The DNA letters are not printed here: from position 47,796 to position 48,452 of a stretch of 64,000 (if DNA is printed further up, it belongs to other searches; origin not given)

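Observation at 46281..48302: Tandem array of four paralogous genes for small, acidic, Cys-free signal-peptide proteins that I could not assign to a family (best candidate for something undescribed)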

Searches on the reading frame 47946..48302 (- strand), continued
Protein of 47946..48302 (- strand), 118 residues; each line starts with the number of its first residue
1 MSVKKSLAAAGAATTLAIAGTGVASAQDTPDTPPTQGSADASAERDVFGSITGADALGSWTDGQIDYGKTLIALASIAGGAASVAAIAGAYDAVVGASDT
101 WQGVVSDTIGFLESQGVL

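Call 49: find_encoding_contigs(protein=P0116, flank=6000, max_places=2)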
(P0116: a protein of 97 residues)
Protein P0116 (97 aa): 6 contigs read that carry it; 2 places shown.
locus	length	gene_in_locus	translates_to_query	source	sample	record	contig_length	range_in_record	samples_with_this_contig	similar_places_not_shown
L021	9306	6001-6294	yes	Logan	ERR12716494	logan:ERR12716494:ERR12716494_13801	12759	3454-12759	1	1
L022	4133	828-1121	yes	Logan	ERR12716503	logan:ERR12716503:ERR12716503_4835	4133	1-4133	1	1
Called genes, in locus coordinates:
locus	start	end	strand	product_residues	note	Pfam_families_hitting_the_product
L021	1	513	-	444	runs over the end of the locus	PF00344:SecY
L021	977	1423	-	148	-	PF00828:Ribosomal_L27A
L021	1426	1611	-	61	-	PF00327:Ribosomal_L30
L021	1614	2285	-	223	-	PF00333:Ribosomal_S5, PF03719:Ribosomal_S5_C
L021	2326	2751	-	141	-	PF00861:Ribosomal_L18p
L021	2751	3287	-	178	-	PF00347:Ribosomal_L6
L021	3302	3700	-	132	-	PF00410:Ribosomal_S8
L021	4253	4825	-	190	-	PF00281:Ribosomal_L5, PF00673:Ribosomal_L5_C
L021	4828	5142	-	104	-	PF00467:KOW, PF17136:ribosomal_L24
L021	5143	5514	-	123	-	PF00238:Ribosomal_L14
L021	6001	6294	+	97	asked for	-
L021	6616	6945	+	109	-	-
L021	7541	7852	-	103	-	PF00366:Ribosomal_S17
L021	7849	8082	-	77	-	PF00831:Ribosomal_L29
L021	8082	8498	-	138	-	PF00252:Ribosomal_L16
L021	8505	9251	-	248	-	PF07650:KH_2, PF05316:VAR1 (faint), PF00189:Ribosomal_S3_C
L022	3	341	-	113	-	?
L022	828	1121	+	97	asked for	-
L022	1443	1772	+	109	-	-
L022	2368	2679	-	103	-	PF00366:Ribosomal_S17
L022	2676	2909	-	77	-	PF00831:Ribosomal_L29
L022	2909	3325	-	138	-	PF00252:Ribosomal_L16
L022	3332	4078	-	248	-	PF07650:KH_2, PF05316:VAR1 (faint), PF00189:Ribosomal_S3_C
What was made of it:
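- In L021 and L022 the small genes lie between rpsQ and rplN with no iron genes nearby (call 49). L021 has the same arrangement (call 49).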

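Call 50: find_encoding_contigs(protein=P0123, flank=6000, max_places=2)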
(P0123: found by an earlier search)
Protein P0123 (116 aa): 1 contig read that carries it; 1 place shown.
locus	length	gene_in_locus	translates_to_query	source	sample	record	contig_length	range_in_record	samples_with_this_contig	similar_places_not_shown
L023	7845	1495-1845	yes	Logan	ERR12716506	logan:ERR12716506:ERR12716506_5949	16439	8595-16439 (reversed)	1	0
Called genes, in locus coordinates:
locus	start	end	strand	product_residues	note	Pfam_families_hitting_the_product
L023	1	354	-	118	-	?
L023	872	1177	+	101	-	-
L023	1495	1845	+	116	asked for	-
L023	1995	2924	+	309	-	PF08021:FAD_binding_9, PF04954:SIP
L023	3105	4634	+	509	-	PF00282:Pyridoxal_deC, PF00266:Aminotran_5 (weak)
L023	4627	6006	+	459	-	PF13434:Lys_Orn_oxgnase, PF13454:NAD_binding_9 (faint), PF13738:Pyr_redox_3 (weak)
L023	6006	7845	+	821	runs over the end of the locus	PF13523:Acetyltransf_8, PF04183:IucA_IucC, PF06276:FhuF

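Call 58: find_homologous_proteins(query=A5, max_evalue=0.01)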
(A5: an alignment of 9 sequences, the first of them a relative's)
Query A5 (9 sequences) (110 aa, profile of the alignment): 40 proteins with E <= 0.01 among 8000 candidates.
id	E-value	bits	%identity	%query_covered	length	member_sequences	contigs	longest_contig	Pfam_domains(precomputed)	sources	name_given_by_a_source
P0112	2.4e-37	146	100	100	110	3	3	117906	-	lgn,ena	-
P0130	3.0e-35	139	89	100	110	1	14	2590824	-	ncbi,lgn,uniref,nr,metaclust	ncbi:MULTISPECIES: hypothetical protein [Corynebacterium]|uniref:hypothetical protein n=1 Tax=Coryne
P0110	3.1e-34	136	41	99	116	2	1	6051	-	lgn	-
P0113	7.0e-34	135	30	100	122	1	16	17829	-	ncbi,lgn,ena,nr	ncbi:MAG TPA: hypothetical protein K8V54_03095 [Corynebacterium kroppenstedtii]|nr:hypothetical prot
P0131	2.3e-32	130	41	88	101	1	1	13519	-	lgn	-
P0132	6.7e-32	128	85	100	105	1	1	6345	-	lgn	-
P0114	1.6e-30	124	52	100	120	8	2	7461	-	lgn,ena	-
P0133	5.5e-29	119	54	100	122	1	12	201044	-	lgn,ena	-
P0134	2.0e-28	117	57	100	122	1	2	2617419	-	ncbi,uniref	ncbi:hypothetical protein ACEN19_08685 [Corynebacterium auriscanis]|uniref:hypothetical protein n=1 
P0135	3.3e-28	117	52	100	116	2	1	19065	-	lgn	-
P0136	1.0e-27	115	37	46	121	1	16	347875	-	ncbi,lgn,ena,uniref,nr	ncbi:hypothetical protein [Corynebacterium sp.]|uniref:hypothetical protein n=1 Tax=Corynebacterium 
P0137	1.5e-27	114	39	99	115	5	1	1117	-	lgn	-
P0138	3.0e-27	113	54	100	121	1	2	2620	-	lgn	-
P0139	3.8e-27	113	32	76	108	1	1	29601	-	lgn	-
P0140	3.5e-26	110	41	96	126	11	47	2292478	-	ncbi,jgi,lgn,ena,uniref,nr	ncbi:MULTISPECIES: hypothetical protein [Corynebacterium]|uniref:hypothetical protein n=1 Tax=Coryne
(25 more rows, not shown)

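Call 65: find_encoding_contigs(protein=P0002, flank=5000, max_places=2)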
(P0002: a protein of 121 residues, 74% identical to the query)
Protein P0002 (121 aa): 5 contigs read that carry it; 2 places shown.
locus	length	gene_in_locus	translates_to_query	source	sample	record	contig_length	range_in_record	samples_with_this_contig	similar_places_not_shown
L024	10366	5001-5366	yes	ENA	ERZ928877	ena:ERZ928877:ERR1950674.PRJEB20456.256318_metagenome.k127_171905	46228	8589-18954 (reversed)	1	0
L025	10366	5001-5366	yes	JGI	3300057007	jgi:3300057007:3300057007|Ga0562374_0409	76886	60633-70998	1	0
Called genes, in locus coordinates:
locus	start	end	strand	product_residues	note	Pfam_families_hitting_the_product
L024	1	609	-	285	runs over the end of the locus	PF01547:SBP_bac_1 (weak), PF13531:SBP_bac_11, PF12974:Phosphonate-bd (weak), PF01547:SBP_bac_1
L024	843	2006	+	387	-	PF04055:Radical_SAM, PF06463:Mob_synth_C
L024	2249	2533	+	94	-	-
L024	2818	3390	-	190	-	PF00281:Ribosomal_L5, PF00673:Ribosomal_L5_C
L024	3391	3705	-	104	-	PF00467:KOW, PF17136:ribosomal_L24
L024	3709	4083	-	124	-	PF00238:Ribosomal_L14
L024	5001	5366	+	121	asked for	-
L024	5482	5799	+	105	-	-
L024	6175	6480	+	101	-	-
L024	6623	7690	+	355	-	PF01032:FecCD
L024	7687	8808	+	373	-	PF01032:FecCD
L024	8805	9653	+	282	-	PF00005:ABC_tran, PF02463:SMC_N (weak), PF13175:AAA_15 (weak), PF13476:AAA_23 (weak), PF13555:AAA_29 (weak), PF13304:AAA_21 (weak)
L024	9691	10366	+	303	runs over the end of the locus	PF08021:FAD_binding_9, PF04954:SIP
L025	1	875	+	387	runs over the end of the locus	PF04055:Radical_SAM, PF06463:Mob_synth_C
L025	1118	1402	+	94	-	-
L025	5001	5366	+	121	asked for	-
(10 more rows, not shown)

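Call 66: find_encoding_contigs(protein=P0013, flank=5000, max_places=1)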
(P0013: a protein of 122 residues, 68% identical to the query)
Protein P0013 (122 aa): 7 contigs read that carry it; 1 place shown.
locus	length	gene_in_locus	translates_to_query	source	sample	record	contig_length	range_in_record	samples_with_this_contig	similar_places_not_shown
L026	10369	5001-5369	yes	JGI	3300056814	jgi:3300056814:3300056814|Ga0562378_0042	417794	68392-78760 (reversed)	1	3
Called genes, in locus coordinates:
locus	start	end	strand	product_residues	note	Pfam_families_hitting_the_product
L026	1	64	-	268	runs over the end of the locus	PF13531:SBP_bac_11, PF04069:OpuAC, PF01547:SBP_bac_1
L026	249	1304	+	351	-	PF04055:Radical_SAM, PF13353:Fer4_12 (weak), PF06463:Mob_synth_C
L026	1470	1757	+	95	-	-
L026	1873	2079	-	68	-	-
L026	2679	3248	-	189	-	PF00281:Ribosomal_L5, PF00673:Ribosomal_L5_C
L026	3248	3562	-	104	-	PF00467:KOW, PF17136:ribosomal_L24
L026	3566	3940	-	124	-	PF00238:Ribosomal_L14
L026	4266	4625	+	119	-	-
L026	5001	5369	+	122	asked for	-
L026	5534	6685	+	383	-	PF01032:FecCD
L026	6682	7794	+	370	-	PF01032:FecCD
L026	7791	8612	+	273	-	PF00005:ABC_tran, PF02463:SMC_N (faint), PF13304:AAA_21 (weak)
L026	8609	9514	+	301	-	PF08021:FAD_binding_9, PF04954:SIP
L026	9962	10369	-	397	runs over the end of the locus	PF00326:Peptidase_S9 (faint), PF03583:LIP (weak)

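Call 88: fold_search(model_id=the predicted structure, library=pdb)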
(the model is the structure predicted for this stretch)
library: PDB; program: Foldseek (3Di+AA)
matches with E <= 10: 0; with E <= 0.001: 0
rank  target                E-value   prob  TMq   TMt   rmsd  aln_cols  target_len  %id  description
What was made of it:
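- Foldseek found nothing in the PDB (call 88).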

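Call 92: search_protein_families(library=padloc, proteins=[window:47946-48302:-], max_evalue=1)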
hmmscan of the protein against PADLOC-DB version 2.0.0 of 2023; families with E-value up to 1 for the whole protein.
window:47946-48302:- (118 aa): 0 families

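Call 93: search_protein_families(library=phrogs, proteins=[window:47946-48302:-], max_evalue=1)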
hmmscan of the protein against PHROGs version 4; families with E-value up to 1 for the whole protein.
window:47946-48302:- (118 aa): 2 families
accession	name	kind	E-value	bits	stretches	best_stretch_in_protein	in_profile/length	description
phrog_9282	-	unknown function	0.041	15.2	1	49-95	19-62/76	-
phrog_38507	-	unknown function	0.19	12.9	1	76-107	46-77/78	-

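Call 110: search_protein_families(library=ncbifam, proteins=[P0118, P0096, P0097, P0104, P0095], max_evalue=10)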
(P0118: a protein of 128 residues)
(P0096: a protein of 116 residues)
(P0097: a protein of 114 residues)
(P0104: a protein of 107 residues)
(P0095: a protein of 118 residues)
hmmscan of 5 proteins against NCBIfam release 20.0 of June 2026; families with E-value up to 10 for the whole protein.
P0118 (128 aa): 0 families

P0096 (116 aa): 1 family
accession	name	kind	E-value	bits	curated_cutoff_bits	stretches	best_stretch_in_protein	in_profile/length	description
TIGR04433.1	UrcA_uranyl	subfamily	0.13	12.4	25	1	9-50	3-42/92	UrcA family protein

P0097 (114 aa): 0 families

P0104 (107 aa): 2 families
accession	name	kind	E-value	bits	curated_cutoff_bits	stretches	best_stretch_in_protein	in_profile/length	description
NF040942.2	hypo_ExtJ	equivalog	0.011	16.1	52.5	1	5-46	2-41/77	selenite/tellurite reduction operon protein ExtJ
NF008666.0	PRK11667.1-4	equivalog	0.088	12.9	201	1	1-54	1-50/153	hypothetical protein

P0095 (118 aa): 0 families
